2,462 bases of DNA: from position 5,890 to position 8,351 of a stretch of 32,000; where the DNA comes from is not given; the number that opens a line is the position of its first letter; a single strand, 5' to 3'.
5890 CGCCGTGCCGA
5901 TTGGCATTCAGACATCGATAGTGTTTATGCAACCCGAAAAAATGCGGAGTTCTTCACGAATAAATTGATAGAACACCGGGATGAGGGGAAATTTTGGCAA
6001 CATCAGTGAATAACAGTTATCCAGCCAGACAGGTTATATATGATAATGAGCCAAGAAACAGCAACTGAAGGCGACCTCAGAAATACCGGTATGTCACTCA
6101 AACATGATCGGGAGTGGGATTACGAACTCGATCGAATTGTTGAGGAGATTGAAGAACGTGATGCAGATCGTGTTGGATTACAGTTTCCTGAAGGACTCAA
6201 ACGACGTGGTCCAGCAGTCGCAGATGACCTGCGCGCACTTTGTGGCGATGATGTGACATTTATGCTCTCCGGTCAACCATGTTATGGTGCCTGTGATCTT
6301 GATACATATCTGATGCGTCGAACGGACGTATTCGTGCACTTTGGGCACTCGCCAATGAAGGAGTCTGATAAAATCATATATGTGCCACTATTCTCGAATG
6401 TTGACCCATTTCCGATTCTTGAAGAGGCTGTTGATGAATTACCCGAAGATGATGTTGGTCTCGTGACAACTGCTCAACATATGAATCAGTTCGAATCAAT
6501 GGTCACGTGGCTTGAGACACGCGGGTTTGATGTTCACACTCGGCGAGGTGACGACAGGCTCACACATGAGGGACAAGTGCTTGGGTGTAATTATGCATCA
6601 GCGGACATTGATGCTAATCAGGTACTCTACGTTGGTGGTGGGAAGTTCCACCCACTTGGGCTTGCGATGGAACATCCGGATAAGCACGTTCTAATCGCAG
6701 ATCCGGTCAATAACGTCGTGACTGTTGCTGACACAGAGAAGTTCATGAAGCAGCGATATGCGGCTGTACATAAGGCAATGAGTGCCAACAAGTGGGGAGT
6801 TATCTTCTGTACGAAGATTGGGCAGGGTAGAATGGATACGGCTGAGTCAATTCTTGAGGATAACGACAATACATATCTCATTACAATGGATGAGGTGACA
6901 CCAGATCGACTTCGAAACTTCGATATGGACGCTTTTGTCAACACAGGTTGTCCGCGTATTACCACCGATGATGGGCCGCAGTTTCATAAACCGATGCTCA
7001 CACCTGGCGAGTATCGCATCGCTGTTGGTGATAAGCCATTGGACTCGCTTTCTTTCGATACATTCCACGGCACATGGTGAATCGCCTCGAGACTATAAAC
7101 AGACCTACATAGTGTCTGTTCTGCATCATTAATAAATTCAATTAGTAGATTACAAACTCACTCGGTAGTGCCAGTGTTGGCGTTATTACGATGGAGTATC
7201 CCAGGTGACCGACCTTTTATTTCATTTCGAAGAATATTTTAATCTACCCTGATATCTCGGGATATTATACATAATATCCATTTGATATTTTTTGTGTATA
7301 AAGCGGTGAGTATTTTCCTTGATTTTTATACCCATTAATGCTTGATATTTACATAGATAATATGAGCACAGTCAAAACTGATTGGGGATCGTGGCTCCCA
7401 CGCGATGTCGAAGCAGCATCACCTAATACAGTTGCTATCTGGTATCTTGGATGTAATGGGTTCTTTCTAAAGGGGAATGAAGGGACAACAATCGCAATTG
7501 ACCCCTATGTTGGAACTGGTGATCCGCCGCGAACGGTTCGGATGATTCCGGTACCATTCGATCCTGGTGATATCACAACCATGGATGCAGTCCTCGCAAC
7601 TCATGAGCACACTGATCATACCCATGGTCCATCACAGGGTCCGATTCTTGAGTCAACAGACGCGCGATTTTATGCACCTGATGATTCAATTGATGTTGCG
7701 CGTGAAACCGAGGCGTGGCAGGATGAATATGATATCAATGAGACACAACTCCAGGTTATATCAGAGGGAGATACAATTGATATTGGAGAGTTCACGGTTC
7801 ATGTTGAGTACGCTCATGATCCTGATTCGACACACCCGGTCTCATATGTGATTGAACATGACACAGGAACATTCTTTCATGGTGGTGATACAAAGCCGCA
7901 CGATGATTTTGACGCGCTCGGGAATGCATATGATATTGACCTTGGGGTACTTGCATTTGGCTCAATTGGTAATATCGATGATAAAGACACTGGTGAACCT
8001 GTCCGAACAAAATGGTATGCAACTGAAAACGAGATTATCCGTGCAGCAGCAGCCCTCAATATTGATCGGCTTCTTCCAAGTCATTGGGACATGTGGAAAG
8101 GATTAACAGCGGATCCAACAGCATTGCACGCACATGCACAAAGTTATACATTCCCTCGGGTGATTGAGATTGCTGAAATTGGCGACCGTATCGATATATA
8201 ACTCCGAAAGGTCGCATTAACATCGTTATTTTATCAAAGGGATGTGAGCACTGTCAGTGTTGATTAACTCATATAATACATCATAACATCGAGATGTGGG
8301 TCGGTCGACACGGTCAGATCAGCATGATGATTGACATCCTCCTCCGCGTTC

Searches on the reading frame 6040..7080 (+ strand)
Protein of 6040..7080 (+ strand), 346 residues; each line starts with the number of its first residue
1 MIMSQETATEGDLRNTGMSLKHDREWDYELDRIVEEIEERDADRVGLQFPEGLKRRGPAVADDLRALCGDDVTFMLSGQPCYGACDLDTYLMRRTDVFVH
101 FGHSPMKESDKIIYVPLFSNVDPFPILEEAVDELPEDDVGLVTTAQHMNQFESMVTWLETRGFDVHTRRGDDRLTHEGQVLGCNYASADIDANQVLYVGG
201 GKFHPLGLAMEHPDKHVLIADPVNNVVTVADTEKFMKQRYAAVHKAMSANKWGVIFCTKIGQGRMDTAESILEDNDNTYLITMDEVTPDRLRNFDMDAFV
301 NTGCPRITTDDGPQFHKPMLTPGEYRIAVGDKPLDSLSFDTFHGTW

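Call 10: search_protein_families(library=pfam, proteins=[window:6040-7080:+])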
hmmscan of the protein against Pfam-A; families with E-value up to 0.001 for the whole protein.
window:6040-7080:+ (346 aa): 1 family
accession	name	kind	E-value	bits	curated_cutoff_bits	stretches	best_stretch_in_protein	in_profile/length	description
PF01866.22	Diphthamide_syn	-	2.2e-83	280.6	33.2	1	49-331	1-294/302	Putative diphthamide synthesis protein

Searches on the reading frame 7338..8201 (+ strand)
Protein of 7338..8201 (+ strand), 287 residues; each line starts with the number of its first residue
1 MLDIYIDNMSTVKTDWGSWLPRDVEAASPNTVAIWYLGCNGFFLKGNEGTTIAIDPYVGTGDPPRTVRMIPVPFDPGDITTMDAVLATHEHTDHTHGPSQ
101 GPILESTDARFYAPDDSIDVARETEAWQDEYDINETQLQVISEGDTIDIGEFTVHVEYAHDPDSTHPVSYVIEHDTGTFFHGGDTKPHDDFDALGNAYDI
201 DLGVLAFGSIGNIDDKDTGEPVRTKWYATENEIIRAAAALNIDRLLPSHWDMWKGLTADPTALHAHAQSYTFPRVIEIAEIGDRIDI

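Call 10: search_protein_families(library=pfam, proteins=[window:7338-8201:+])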
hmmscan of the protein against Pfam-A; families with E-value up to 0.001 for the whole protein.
window:7338-8201:+ (287 aa): 2 families
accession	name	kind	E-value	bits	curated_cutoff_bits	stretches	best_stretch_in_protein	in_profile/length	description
PF12706.13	Lactamase_B_2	-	4.9e-17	62.6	27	1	50-250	1-200/200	Beta-lactamase superfamily domain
PF13483.12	Lactamase_B_3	-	5.8e-10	39.8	24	1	34-192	2-121/160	Beta-lactamase superfamily domain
